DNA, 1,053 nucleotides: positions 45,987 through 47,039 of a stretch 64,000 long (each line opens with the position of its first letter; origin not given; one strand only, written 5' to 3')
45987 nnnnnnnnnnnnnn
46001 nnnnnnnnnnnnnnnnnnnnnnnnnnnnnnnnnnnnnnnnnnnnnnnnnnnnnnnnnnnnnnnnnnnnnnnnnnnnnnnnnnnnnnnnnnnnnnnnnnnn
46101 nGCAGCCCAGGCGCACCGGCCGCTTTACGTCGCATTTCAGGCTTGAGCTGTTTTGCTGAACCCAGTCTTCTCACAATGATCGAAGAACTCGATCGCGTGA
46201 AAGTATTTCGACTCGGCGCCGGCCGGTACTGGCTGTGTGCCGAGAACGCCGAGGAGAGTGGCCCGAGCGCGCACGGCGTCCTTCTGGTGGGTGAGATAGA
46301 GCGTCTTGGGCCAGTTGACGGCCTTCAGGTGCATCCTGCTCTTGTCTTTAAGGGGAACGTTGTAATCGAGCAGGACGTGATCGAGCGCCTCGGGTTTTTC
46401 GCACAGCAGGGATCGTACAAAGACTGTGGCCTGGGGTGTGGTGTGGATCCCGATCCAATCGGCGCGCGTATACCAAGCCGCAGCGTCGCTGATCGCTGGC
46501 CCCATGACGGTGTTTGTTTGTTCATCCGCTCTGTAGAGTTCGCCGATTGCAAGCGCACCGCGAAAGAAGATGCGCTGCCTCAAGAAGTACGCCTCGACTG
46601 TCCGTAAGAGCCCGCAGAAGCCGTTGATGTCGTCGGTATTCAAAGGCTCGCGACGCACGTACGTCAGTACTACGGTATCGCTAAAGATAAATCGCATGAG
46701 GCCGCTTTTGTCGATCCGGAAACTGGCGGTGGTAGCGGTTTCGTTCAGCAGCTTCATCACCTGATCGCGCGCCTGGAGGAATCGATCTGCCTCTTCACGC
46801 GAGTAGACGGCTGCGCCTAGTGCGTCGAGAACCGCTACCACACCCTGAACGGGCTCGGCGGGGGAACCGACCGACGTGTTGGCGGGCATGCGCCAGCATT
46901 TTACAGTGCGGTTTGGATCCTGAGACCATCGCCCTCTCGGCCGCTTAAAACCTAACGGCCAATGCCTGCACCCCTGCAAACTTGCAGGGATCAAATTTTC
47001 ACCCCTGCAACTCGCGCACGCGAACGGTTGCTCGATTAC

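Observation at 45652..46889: Nucleotide-cyclase-fold gene tail-to-tail with an RNxxxH (HEPN-like) gene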

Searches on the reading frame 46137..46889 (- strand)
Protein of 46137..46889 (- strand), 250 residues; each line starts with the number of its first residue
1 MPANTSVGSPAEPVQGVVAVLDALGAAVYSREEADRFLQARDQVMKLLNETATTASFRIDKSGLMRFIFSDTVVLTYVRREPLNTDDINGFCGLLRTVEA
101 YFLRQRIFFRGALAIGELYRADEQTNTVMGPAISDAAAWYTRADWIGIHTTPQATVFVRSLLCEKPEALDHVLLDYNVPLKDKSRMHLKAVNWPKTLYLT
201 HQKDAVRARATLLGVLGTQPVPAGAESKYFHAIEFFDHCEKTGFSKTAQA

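Call 3: search_protein_families(library=pfam, proteins=[window:46137-46889:-], max_evalue=1)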
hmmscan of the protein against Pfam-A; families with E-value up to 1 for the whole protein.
window:46137-46889:- (250 aa): 0 families

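Call 4: search_protein_families(library=padloc, proteins=[window:46137-46889:-], max_evalue=1)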
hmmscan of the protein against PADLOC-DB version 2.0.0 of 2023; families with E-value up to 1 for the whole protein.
window:46137-46889:- (250 aa): 0 families

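Call 8: find_homologous_proteins(query=window:46137-46889:-, max_evalue=0.001)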
Query window:46137-46889:- (250 aa): 479 proteins with E <= 0.001 among 2346 candidates; the best 120 are listed.
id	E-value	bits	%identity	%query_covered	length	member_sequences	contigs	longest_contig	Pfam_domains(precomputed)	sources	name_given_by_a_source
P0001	1.1e-163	560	100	100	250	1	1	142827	-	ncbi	ncbi:MAG: hypothetical protein WBC51_05015 [Vicinamibacterales bacterium]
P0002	1.7e-93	330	61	97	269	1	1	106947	-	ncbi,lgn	-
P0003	1.1e-91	325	63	93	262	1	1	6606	-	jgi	jgi:predicted nucleic acid-binding protein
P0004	2.6e-86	307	59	94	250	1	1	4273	-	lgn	-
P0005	1.0e-85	305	60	95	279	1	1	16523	-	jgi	jgi:hypothetical protein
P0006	2.9e-84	300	57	98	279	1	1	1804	-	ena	-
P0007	3.5e-83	297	55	97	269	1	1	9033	-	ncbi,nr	ncbi:MAG: hypothetical protein HOP16_19505 [Acidobacteria bacterium]|nr:hypothetical protein [Acidob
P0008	5.7e-83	296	56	94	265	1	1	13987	-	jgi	jgi:hypothetical protein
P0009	2.3e-79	284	54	94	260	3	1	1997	-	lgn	-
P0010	8.3e-79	282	52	99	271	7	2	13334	-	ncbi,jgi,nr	ncbi:MAG TPA: hypothetical protein VGQ16_13490 [Vicinamibacterales bacterium]|jgi:hypothetical prote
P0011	7.4e-78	279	53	94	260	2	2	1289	-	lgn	-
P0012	5.0e-77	277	56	91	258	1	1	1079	-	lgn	-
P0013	1.9e-74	268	52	95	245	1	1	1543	-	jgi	jgi:hypothetical protein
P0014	1.8e-73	265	51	95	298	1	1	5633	-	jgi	jgi:hypothetical protein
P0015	1.2e-69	252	53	95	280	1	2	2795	-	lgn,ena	-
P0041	2.1e-59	219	48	90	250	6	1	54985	-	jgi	jgi:hypothetical protein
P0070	2.5e-56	209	47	91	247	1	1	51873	-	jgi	jgi:hypothetical protein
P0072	2.9e-56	209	47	92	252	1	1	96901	-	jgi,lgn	jgi:hypothetical protein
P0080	6.4e-56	207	46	96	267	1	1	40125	-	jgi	jgi:hypothetical protein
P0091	1.9e-55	206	45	89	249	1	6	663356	-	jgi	jgi:hypothetical protein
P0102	5.6e-55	204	45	90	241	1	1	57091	-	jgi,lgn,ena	-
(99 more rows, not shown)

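Call 9: search_solved_structures(query=window:46137-46889:-, max_evalue=10)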
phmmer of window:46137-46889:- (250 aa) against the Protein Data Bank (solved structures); distinct sequences matched with E-value up to 10: 0.

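Call 13: search_solved_structures(query=A1, max_evalue=10, show_alignments=3)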
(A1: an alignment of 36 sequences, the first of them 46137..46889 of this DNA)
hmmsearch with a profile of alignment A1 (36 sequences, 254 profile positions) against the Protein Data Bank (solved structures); distinct sequences matched with E-value up to 10: 3.
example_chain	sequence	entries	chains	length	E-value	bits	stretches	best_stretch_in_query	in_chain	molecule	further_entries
1e8o_A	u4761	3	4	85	0.64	12.4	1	59-99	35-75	SIGNAL RECOGNITION PARTICLE 9 KDA PROTEIN | SRP9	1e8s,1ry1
4uyj_A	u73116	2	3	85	0.64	12.4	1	59-99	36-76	SIGNAL RECOGNITION PARTICLE 9 KDA PROTEIN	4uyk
7nfx_w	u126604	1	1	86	0.66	12.4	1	59-99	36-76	Signal recognition particle 9 kDa protein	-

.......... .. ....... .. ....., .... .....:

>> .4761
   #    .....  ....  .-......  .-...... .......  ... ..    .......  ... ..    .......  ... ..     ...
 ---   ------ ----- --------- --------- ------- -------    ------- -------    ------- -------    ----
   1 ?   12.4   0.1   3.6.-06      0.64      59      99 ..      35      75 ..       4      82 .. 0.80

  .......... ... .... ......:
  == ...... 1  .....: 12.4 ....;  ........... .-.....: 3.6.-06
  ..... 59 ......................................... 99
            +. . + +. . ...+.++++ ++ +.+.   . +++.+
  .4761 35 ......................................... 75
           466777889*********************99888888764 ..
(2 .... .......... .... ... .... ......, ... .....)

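Call 14: search_protein_families(library=pfam, alignment_id=A1, max_evalue=1)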
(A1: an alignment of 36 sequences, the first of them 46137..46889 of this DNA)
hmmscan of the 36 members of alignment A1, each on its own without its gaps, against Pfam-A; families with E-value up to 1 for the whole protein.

A. member 1, window:46137-46889:- (250 aa): 0 families

B. families by the number of members that match (of 36 scanned): 9 families
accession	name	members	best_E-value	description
PF19027.5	DUF5752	5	0.007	Family of unknown function (DUF5752)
PF03118.21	RNA_pol_A_CTD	1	1.5e-08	Bacterial RNA polymerase, alpha chain C terminal domain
PF21794.3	RAD51D_N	1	0.0027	RAD51D, N-terminal domain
PF23014.3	PH_Tiam1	1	0.051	Tiam1 second PH domain-like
PF10866.13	DUF2704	1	0.11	Protein of unknown function (DUF2704)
PF04258.18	Peptidase_A22B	1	0.12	Signal peptide peptidase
PF03360.21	Glyco_transf_43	1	0.17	Glycosyltransferase family 43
PF19718.4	USP47_C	1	0.19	Ubiquitin carboxyl-terminal hydrolase 47 C-terminal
PF14361.12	RsbRD_N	1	0.22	RsbT co-antagonist protein rsbRD N-terminal domain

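Call 16: find_encoding_contigs(protein=P0002, flank=6000, max_places=3)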
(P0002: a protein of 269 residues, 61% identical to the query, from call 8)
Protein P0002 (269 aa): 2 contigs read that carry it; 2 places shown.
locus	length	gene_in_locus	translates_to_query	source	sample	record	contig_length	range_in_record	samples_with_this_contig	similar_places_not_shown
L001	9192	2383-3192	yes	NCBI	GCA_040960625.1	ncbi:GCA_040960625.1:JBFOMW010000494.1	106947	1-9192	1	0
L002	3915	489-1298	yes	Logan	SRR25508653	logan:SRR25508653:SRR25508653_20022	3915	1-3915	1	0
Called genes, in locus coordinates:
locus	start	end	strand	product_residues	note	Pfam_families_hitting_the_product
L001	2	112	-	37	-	?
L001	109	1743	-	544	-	PF00665:rve, PF22483:Mu-transpos_C_2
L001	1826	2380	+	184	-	PF13643:DUF4145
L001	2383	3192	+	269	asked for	-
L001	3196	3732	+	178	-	-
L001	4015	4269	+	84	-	PF01541:GIY-YIG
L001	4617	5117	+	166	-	-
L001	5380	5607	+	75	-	-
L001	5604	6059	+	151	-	PF01850:PIN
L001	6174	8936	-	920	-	PF13620:CarboxypepD_reg, PF13715:CarbopepD_reg_2, PF17210:SdrD_B (faint), PF25183:OMP_b-brl_4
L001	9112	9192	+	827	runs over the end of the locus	PF12704:MacB_PCD, PF02687:FtsX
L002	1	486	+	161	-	?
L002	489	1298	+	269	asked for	-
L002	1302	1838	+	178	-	-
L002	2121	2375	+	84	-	PF01541:GIY-YIG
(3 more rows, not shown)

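Call 18: find_related_loci(query=A1, collection=genome_contigs, flank=5000)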
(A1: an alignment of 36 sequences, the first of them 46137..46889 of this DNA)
Query A1 (250 aa) in genome_contigs; peptide patterns used: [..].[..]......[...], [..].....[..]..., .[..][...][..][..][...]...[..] (x = any residue, [..] = any of these).
182 stretches matched a pattern; 32 encode a relative of the query (tblastn E <= 1e-3); 30 distinct loci.
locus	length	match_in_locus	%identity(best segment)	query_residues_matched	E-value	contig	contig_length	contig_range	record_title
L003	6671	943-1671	55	8-249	4e-92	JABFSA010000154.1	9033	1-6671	MAG: Acidobacteria bacterium isolate S-RSF-IL-07 seq_2356, whole genome shotgun sequence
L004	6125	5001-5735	52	3-249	2e-86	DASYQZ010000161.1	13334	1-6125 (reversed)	MAG TPA_asm: Vicinamibacterales bacterium isolate SMAG_U4498 k141_153389, whole genome shotgun sequence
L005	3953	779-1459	48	15-239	2e-65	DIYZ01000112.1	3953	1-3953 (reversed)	MAG TPA_asm: Chloracidobacterium sp. UBA6041 UBA6041_contig_7022, whole genome shotgun sequence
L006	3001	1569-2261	47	12-239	3e-63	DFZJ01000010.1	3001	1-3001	MAG TPA_asm: Syntrophaceae bacterium UBA4059 UBA4059_contig_6624, whole genome shotgun sequence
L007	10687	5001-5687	45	15-239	1e-59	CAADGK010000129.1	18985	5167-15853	uncultured Nitrosospira sp. isolate CMX.fa.gz genome assembly, contig: k127_980184, whole genome shotgun sequence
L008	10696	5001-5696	42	11-241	1e-59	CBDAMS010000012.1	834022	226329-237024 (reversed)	MAG: Candidatus Acidiferrales bacterium isolate a70a2755-dd1d-4f16-90d9-e3fc57cd5574 genome assembly, contig: contig_12,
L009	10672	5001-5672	44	16-239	3e-58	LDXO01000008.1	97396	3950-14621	MAG: Deltaproteobacteria bacterium CSP1-8 XU12_C0008, whole genome shotgun sequence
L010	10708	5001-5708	43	9-239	7e-57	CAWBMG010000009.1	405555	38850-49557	MAG: uncultured Acidobacteriota bacterium isolate MFD02242.bin.1.279 genome assembly, contig: contig_29954, whole genome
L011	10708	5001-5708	44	8-239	3e-56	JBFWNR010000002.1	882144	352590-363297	MAG: Vicinamibacterales bacterium isolate CA_2019_TPBF_117 NODE_44_length_882144_cov_10.556692_TPBF, whole genome shotgu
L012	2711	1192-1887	46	12-239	1e-55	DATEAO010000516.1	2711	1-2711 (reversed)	MAG TPA_asm: Candidatus Methylomirabilota bacterium isolate SMAG_U8220 k141_438024, whole genome shotgun sequence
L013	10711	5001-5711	40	9-241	2e-54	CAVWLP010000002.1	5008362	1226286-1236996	MAG: uncultured Phycisphaerales bacterium isolate MFD04434.bin.2.6 genome assembly, contig: contig_5192, whole genome sh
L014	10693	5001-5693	43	15-240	3e-54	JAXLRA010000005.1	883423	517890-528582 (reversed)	MAG: Vicinamibacterales bacterium isolate STL-ACI17 C1.313.fa-5, whole genome shotgun sequence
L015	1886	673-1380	41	6-238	1e-54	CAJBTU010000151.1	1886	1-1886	MAG: uncultured Ignavibacteriae bacterium isolate Loc090721-7m_bin-539 genome assembly, contig: bin-539:151/426, whole g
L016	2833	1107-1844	38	9-241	5e-52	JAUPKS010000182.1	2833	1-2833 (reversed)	MAG: Planctomycetota bacterium isolate erpe_2018_pw_0hr_WHONDRS-PP48-000085_B_bin.5 scaffold_695832, whole genome shotgu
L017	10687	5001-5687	40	16-241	6e-52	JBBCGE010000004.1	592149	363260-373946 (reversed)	MAG: Limisphaerales bacterium isolate bin.6 s11435.ctg011457l, whole genome shotgun sequence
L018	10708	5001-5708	40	8-239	8e-52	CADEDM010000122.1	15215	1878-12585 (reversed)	MAG: uncultured Acidobacteria bacterium isolate Acidobacteria sp. RBC084 genome assembly, contig: MAG084_122, whole geno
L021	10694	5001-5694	43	12-239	3e-46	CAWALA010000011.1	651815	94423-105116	MAG: uncultured beta proteobacterium isolate MFD02242.bin.2.37 genome assembly, contig: contig_4397, whole genome shotgu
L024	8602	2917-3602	43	16-239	1e-42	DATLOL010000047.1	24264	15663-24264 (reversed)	MAG TPA_asm: Thermoanaerobaculia bacterium isolate SMAG_U13825 k141_3169608, whole genome shotgun sequence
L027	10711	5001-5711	31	15-237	3e-28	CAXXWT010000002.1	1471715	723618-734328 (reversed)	MAG: bacterium isolate 2a80452e-9f24-40d4-98e6-f858f42e08c7 genome assembly, contig: contig_2, whole genome shotgun sequ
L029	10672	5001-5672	34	12-236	2e-27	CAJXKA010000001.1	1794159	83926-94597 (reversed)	MAG TPA_asm: uncultured Oceanospirillales bacterium isolate SRR6201692_bin.5_MetaBAT_v2.12.1_MAG genome assembly, contig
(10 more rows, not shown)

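Call 26: predict_structure(alignment_id=A1)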
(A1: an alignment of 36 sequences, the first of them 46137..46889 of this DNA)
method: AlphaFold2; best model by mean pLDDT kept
length: 250 residues; sequences in the alignment: 36
mean_pLDDT: 91.8   pTM: 0.89
mean pLDDT of the five models: 91.8, 91.7, 90.7, 90.2, 89.6
residues with pLDDT >= 90: 198; 70-90: 41; 50-70: 7; < 50: 4
segments of 3 or more residues with pLDDT < 50: 248-250
pLDDT, mean of each block of 10 residues (from residue 1): 77 97 89 90 85 80 93 95 95 94 92 98 96 97 97 98 92 96 97 95 95 92 91 97 65
secondary structure, 60 per line:
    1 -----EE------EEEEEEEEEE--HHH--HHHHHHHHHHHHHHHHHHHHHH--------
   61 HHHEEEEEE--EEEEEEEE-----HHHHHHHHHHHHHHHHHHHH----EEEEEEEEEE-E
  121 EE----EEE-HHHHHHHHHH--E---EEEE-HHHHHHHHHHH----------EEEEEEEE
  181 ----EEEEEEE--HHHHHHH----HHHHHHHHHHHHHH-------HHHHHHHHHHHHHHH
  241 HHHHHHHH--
elements in order: E14-23 H31-52 E64-69 E72-79 H85-104 E109-118 E120-122 E127-129 H131-140 E147-150 H152-162 E173-180 E185-191 H194-200 H205-218 H226-248

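Call 40: find_encoding_contigs(protein=P0091, flank=4000, max_places=6)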
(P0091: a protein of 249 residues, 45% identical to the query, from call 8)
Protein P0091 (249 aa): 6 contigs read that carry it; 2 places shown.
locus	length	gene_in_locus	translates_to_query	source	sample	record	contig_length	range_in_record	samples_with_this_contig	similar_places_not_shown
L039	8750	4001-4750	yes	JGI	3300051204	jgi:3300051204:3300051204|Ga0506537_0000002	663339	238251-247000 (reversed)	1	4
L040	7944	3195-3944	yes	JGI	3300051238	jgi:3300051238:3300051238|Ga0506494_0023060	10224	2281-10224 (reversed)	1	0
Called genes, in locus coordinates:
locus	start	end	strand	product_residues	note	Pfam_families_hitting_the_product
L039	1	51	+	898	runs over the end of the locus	PF00069:Pkinase, PF07714:PK_Tyr_Ser-Thr, PF26549:Tricorn_N (faint), PF26550:Tricorn_2nd (faint)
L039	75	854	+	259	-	PF01925:TauE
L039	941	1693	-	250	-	PF00005:ABC_tran, PF02463:SMC_N (faint), PF13304:AAA_21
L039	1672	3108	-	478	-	PF00497:SBP_bac_3, PF00528:BPD_transp_1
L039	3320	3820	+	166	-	-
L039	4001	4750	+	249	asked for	-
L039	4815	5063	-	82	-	-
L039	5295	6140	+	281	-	-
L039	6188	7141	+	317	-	-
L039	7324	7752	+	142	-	-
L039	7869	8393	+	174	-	-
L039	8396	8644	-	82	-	PF00497:SBP_bac_3 (weak)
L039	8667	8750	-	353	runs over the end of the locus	-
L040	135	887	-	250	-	PF00005:ABC_tran, PF02463:SMC_N (faint), PF13304:AAA_21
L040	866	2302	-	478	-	PF00497:SBP_bac_3, PF00528:BPD_transp_1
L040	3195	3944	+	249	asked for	-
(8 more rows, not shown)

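Call 41: find_encoding_contigs(protein=P0072, flank=4000, max_places=3)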
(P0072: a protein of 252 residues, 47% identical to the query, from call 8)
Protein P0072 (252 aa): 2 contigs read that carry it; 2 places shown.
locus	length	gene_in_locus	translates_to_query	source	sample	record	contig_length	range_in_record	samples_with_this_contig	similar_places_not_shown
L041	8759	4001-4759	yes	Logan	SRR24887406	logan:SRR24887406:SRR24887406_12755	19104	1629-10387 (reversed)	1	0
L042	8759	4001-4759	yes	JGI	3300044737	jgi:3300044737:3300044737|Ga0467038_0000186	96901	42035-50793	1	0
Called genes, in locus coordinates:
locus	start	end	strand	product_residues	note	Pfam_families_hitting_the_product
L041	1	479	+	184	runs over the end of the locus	-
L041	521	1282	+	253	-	PF13240:Zn_Ribbon_1 (faint)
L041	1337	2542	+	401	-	PF13428:TPR_14 (faint), PF25060:ARM_TT21_2nd (faint), PF07719:TPR_2 (faint), PF13432:TPR_16 (faint), PF14559:TPR_19 (faint), PF14853:Fis1_TPR_C (faint), PF13431:TPR_17 (faint)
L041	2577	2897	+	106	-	-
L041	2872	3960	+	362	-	PF00383:dCMP_cyt_deam_1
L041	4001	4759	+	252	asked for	-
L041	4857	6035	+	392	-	-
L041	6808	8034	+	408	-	PF12965:DUF3854 (weak)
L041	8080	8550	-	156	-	-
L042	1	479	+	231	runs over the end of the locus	PF01844:HNH, PF14279:HNH_5 (weak)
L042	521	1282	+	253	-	PF13240:Zn_Ribbon_1 (faint)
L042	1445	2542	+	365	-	PF07719:TPR_2 (faint), PF13428:TPR_14 (faint), PF13432:TPR_16 (faint), PF14559:TPR_19 (faint), PF14853:Fis1_TPR_C (faint), PF25060:ARM_TT21_2nd (faint), PF13431:TPR_17 (faint)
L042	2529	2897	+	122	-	-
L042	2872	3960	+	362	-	PF00383:dCMP_cyt_deam_1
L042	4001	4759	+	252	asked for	-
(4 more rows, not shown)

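Call 42: search_protein_families(library=pfam, proteins=[L004:4463-4990:+, L005:35-664:+, L008:4023-4664:+, L010:4230-4922:+, L011:4398-4904:+, L018:3903-4904:+, L024:2611-3093:+, L027:4391-4951:+, L029:2909-4861:+, L021:4095-4901:+], max_evalue=0.1)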
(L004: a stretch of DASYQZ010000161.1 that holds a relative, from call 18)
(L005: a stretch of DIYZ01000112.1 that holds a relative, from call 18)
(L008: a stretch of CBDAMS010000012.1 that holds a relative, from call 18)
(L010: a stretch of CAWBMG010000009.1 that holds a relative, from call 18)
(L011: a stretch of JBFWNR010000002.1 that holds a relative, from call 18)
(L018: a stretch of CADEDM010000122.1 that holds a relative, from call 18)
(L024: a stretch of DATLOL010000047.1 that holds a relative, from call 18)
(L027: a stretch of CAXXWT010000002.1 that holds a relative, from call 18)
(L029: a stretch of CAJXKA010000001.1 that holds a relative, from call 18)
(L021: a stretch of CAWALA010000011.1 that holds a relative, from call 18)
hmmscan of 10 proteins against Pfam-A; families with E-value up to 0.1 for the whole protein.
L004:4463-4990:+ (175 aa): 0 families

L005:35-664:+ (209 aa): 1 family
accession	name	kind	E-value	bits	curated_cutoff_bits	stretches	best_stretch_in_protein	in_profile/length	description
PF13428.12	TPR_14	-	0.0035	18.3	23.5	1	67-106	4-43/44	Tetratricopeptide repeat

L008:4023-4664:+ (213 aa): 1 family
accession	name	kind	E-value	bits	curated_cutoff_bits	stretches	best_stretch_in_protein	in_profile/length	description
PF00589.27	Phage_integrase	-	4e-18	66.2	27.1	1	34-190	7-169/172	Phage integrase family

L010:4230-4922:+ (230 aa): 2 families
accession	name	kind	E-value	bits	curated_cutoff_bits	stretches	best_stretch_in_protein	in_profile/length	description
PF08308.17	PEGA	-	0.0013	19.1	20.8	1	160-226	8-69/71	PEGA domain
PF13620.12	CarboxypepD_reg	-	0.036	14.9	32.3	1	165-224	17-81/82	Carboxypeptidase regulatory-like domain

L011:4398-4904:+ (168 aa): 3 families
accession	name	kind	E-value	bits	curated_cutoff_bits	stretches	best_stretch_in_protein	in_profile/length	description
PF00226.36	DnaJ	-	5.7e-12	46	27.8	1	109-167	1-54/63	DnaJ domain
PF13446.11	RPT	-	0.041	14.1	28.2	1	111-154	6-48/59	A repeated domain in UCH-protein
PF23248.1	KH_PARP14_2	-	0.094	13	27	0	139-161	46-68/72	PARP14, second type I KH domain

L018:3903-4904:+ (333 aa): 4 families
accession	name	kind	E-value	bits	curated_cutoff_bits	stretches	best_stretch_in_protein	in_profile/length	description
PF12358.13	DUF3644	-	8.9e-45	153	27.6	1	9-202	1-180/183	Domain of unknown function (DUF3644)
PF14121.12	Porin_10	-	0.052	12.7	27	1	181-281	323-420/597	Putative porin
PF01208.23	URO-D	-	0.054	12.9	23.9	0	173-272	140-237/346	Uroporphyrinogen decarboxylase (URO-D)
PF18373.7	Spectrin_2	-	0.088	13.4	26.4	0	248-282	17-51/78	Spectrin like domain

L024:2611-3093:+ (160 aa): 0 families

L027:4391-4951:+ (186 aa): 1 family
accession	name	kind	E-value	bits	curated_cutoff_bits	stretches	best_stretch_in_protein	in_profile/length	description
PF01936.24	NYN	-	1.2e-15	58.7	24.2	1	24-171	11-142/145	NYN domain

L029:2909-4861:+ (650 aa): 3 families
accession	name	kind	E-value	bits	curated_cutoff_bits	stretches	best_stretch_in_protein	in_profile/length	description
PF00501.34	AMP-binding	-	3.9e-50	171.2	29.9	1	92-471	4-377/384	AMP-binding enzyme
PF16177.11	ACAS_N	-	4e-08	33.4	27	1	37-92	1-54/55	Acetyl-coenzyme A synthetase N-terminus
PF13193.12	AMP-binding_C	-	6.1e-06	27.5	24.5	1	542-612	8-76/76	AMP-binding enzyme C-terminal domain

L021:4095-4901:+ (268 aa): 0 families

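Call 51: find_encoding_contigs(protein=P0001, flank=10000, max_places=2)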
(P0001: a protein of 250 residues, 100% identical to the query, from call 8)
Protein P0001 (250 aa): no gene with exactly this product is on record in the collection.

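Call 54: search_protein_families(library=phrogs, proteins=[window:46137-46889:-], max_evalue=0.01)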
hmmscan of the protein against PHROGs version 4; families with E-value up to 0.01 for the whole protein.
window:46137-46889:- (250 aa): 1 family
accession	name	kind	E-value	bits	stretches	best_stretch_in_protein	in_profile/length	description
phrog_23933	-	unknown function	2.8e-06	27.8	1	17-136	7-119/240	-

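Call 55: search_protein_representatives(alignment_id=A1)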
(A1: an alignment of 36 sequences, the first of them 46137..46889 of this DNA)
Query: 36 sequences, 254 profile positions. Proteins with E-value up to 0.001 (for the whole library): 2706; up to 1e-10: 1153; up to 1e-30: 260. The best 150 are listed.
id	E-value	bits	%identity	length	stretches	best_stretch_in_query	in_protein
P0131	5.8e-100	350.1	-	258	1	8-252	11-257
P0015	2.1e-98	345.0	-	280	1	3-245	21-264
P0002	1.2e-97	342.5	-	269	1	3-250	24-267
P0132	4.8e-85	301.2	-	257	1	5-245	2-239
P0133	1.5e-79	283.2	-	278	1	4-247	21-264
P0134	6.9e-79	281.0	-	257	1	9-248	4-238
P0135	1.0e-78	280.5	-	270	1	10-250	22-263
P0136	5.0e-78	278.2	-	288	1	4-249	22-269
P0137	6.7e-78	277.8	-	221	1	43-245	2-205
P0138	3.6e-77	275.4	-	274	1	9-246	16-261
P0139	2.7e-76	272.5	-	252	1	9-243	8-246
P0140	2.9e-76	272.5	-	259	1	6-248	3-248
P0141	9.1e-76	270.8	-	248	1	9-243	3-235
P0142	2.4e-75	269.4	-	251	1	8-245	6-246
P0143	1.4e-74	266.9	-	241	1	8-245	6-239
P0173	6.3e-52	192.7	-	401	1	9-248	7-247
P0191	2.6e-46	174.3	-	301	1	13-244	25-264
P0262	3.8e-37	144.3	-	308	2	9-136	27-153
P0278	3.0e-36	141.3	-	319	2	7-160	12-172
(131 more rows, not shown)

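Call 56: find_related_loci(query=A1, collection=viral_contigs, flank=5000)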
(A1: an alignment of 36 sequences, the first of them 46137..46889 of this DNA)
Query A1 (250 aa) in viral_contigs; peptide patterns used: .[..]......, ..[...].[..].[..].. (x = any residue, [..] = any of these).
111 stretches matched a pattern; 1 encode a relative of the query (tblastn E <= 1e-3); 1 distinct loci.
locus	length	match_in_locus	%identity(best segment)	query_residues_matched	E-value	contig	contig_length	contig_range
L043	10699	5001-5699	29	15-238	6e-20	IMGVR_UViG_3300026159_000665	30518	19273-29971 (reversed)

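Call 57: search_protein_families(library=ncbifam, proteins=[window:46137-46889:-], max_evalue=0.01)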
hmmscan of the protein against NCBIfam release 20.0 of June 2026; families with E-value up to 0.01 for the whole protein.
window:46137-46889:- (250 aa): 0 families
